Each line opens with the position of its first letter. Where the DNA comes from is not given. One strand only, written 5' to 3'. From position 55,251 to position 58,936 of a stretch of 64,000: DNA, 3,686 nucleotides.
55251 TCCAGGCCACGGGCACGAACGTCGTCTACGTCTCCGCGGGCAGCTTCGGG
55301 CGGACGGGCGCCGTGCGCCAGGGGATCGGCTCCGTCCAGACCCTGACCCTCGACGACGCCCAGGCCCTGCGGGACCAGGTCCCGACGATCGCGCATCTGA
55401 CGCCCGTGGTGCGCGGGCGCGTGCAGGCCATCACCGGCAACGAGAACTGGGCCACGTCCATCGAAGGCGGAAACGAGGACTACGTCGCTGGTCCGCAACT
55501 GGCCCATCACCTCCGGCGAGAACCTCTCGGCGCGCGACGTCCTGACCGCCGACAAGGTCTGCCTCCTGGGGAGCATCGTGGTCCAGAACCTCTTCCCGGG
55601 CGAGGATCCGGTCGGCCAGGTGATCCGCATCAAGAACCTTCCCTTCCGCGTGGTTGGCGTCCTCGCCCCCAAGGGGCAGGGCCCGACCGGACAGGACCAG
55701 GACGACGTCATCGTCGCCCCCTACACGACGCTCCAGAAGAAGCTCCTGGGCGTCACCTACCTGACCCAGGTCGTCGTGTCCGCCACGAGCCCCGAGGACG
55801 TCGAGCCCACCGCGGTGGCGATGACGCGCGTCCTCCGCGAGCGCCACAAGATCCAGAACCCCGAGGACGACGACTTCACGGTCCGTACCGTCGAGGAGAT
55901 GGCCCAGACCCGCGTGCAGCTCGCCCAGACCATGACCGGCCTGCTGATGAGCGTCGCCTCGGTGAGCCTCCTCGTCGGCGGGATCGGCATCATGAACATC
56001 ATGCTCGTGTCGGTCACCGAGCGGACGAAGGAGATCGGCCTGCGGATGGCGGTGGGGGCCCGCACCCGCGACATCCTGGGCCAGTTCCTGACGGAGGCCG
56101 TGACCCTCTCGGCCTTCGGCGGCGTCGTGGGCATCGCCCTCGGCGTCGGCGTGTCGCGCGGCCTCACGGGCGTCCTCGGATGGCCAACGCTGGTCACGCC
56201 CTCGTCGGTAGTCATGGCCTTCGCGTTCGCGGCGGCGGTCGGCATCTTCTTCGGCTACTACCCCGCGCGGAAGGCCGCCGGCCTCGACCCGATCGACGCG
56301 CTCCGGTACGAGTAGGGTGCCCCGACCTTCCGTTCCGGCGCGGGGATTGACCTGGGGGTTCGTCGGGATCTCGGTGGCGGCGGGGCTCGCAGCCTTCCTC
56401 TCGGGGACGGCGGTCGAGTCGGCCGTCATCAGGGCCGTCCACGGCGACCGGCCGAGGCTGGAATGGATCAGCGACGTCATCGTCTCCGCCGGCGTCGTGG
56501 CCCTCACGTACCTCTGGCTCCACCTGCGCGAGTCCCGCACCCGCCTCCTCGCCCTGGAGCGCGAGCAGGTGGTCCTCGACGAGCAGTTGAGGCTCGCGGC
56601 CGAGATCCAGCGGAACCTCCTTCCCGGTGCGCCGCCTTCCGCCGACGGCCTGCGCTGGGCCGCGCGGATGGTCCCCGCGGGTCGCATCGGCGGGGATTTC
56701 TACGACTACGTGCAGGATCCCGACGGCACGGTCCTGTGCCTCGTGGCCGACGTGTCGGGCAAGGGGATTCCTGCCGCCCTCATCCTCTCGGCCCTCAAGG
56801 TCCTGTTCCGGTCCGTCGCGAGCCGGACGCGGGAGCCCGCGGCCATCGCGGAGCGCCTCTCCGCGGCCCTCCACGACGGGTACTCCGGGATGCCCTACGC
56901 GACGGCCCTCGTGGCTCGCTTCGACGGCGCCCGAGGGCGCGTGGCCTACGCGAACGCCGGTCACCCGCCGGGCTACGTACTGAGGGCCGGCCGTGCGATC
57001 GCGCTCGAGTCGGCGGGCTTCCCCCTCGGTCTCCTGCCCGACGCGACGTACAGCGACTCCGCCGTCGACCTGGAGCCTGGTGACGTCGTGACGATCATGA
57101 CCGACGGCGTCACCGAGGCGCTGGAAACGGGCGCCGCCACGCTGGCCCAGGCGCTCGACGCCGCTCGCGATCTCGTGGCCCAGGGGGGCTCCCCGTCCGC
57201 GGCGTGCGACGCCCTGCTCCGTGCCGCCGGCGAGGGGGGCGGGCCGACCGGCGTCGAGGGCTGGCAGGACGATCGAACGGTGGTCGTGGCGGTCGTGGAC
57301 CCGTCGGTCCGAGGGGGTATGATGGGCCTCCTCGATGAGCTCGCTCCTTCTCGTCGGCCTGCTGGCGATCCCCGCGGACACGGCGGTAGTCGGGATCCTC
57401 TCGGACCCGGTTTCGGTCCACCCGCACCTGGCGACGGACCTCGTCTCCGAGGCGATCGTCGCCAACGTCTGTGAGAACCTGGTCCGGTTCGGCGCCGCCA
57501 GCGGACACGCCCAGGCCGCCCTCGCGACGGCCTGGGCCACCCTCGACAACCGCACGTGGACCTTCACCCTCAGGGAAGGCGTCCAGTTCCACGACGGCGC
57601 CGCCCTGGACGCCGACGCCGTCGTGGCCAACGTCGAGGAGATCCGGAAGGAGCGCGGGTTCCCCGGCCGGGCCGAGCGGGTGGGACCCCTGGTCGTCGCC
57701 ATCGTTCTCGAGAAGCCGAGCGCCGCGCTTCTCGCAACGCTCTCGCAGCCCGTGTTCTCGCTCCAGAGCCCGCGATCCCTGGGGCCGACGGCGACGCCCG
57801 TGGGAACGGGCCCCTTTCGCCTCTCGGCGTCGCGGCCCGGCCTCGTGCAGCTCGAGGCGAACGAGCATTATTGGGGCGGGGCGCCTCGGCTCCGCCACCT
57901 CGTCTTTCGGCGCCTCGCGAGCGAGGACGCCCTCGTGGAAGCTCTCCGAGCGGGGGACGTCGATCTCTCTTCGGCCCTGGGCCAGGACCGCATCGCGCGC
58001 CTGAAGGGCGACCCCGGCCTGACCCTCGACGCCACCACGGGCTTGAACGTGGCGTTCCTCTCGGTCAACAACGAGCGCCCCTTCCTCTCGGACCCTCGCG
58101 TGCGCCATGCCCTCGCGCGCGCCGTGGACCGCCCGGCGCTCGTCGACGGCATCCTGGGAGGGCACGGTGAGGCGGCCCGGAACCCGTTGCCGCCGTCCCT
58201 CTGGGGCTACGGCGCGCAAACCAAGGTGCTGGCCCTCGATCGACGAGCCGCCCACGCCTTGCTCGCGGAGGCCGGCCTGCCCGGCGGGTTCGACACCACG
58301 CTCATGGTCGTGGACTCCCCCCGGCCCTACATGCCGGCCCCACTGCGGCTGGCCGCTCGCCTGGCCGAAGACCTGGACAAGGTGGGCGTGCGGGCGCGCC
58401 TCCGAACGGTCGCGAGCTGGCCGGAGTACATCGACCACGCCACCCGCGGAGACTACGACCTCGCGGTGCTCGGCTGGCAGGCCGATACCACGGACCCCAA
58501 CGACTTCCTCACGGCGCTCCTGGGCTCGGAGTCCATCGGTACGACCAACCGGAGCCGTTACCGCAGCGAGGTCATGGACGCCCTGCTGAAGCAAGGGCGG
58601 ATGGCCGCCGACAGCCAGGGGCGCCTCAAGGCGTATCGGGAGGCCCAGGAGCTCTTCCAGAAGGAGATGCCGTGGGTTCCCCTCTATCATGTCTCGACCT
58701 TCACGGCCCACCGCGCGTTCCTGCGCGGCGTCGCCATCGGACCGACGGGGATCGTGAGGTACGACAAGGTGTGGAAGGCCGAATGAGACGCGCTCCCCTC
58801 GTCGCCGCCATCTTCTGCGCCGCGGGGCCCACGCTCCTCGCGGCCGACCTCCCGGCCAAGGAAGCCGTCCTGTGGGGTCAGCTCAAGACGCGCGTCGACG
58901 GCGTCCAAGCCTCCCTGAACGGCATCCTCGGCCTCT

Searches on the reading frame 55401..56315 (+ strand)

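Call 86: search_protein_families(library=pfam, max_evalue=0.00001, proteins=[window:55401-56315:+])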
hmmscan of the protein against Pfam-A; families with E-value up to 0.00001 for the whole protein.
window:55401-56315:+ (304 aa): 2 families
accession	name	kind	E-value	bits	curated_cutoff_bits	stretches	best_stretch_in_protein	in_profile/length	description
PF12704.14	MacB_PCD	-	3.2e-23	83.5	27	1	29-143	99-206/207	MacB-like periplasmic core domain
PF02687.27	FtsX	-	3.9e-20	72.5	25.5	1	184-297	2-120/120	FtsX-like permease C-terminal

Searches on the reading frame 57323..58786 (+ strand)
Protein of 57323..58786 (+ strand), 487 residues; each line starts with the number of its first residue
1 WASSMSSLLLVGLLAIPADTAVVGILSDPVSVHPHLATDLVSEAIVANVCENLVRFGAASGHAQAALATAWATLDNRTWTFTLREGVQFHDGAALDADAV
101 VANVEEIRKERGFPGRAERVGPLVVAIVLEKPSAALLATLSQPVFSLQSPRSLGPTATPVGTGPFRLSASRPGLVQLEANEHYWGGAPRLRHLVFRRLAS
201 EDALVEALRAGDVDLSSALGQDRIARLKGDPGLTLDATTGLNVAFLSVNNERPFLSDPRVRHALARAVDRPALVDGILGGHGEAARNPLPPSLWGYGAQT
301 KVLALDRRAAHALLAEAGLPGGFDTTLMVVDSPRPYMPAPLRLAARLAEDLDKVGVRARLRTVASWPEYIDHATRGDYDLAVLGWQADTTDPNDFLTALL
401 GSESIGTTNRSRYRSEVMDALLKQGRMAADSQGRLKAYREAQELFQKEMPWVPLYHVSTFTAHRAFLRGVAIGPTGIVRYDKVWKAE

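Call 86: search_protein_families(library=pfam, max_evalue=0.00001, proteins=[window:57323-58786:+])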
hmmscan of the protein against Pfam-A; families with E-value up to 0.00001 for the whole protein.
window:57323-58786:+ (487 aa): 1 family
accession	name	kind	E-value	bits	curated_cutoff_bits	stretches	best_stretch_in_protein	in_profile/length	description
PF00496.27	SBP_bac_5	-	2.8e-76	257.4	32.4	1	64-404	3-365/368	Bacterial extracellular solute-binding proteins, family 5 Middle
